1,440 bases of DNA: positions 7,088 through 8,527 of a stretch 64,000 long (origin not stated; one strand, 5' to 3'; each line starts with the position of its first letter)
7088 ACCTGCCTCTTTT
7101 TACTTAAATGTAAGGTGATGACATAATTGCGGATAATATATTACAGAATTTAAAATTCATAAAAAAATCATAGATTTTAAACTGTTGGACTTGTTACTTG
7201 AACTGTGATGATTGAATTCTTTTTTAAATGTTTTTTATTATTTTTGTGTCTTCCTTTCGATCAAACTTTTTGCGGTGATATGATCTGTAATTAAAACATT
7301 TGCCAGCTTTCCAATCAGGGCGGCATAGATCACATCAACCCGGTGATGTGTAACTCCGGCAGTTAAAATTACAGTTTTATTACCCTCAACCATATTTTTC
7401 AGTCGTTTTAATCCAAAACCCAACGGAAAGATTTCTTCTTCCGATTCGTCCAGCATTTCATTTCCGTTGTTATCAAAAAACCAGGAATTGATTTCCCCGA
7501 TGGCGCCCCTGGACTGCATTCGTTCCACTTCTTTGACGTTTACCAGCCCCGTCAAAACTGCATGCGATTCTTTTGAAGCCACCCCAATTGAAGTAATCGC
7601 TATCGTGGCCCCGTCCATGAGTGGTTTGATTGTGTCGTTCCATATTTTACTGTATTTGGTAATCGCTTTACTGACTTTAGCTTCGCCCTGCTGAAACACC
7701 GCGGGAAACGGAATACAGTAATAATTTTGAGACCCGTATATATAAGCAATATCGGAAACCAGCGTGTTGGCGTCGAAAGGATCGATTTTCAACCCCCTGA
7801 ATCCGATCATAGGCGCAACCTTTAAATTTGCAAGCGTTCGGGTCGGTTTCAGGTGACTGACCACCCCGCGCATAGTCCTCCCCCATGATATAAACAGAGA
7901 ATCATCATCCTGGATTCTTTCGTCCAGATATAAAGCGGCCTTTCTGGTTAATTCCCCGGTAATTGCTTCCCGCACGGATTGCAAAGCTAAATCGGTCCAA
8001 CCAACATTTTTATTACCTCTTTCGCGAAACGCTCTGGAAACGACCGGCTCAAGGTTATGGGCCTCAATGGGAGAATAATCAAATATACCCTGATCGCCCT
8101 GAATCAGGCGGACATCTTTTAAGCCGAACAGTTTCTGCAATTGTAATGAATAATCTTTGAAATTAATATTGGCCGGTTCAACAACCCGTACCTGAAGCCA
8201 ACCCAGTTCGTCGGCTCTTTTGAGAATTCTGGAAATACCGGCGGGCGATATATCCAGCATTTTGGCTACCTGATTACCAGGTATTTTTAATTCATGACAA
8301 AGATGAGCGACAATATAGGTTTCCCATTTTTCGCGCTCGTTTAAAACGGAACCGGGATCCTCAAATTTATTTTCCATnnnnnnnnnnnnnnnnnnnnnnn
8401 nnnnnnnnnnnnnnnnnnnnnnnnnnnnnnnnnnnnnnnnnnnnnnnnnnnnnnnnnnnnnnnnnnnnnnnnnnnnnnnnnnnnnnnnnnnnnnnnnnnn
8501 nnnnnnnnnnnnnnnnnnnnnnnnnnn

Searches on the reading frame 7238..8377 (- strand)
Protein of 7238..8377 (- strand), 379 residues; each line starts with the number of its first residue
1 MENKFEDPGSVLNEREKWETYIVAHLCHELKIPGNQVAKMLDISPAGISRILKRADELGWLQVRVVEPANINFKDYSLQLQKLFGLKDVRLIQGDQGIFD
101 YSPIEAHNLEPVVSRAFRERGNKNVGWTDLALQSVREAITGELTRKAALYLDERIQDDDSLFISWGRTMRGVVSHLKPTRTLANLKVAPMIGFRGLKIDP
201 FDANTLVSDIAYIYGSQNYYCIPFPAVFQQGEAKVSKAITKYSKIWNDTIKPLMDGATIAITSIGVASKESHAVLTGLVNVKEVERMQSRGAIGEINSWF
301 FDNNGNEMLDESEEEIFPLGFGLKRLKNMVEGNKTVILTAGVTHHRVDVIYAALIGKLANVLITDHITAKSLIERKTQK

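Call 5: search_protein_families(library=pfam, proteins=[window:7238-8377:-], max_evalue=0.01)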
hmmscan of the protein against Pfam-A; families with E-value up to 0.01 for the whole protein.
window:7238-8377:- (379 aa): 2 families
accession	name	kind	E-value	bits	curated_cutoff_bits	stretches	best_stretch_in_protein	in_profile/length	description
PF04198.19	Sugar-bind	-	2.4e-35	122.4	27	1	137-373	33-256/257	Putative sugar-binding domain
PF12802.13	MarR_2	-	0.0021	18.6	27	1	21-64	9-53/61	MarR family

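Call 6: search_protein_families(library=padloc, proteins=[window:7238-8377:-], max_evalue=0.01)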
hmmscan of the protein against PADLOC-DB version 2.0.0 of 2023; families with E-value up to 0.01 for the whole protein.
window:7238-8377:- (379 aa): 0 families
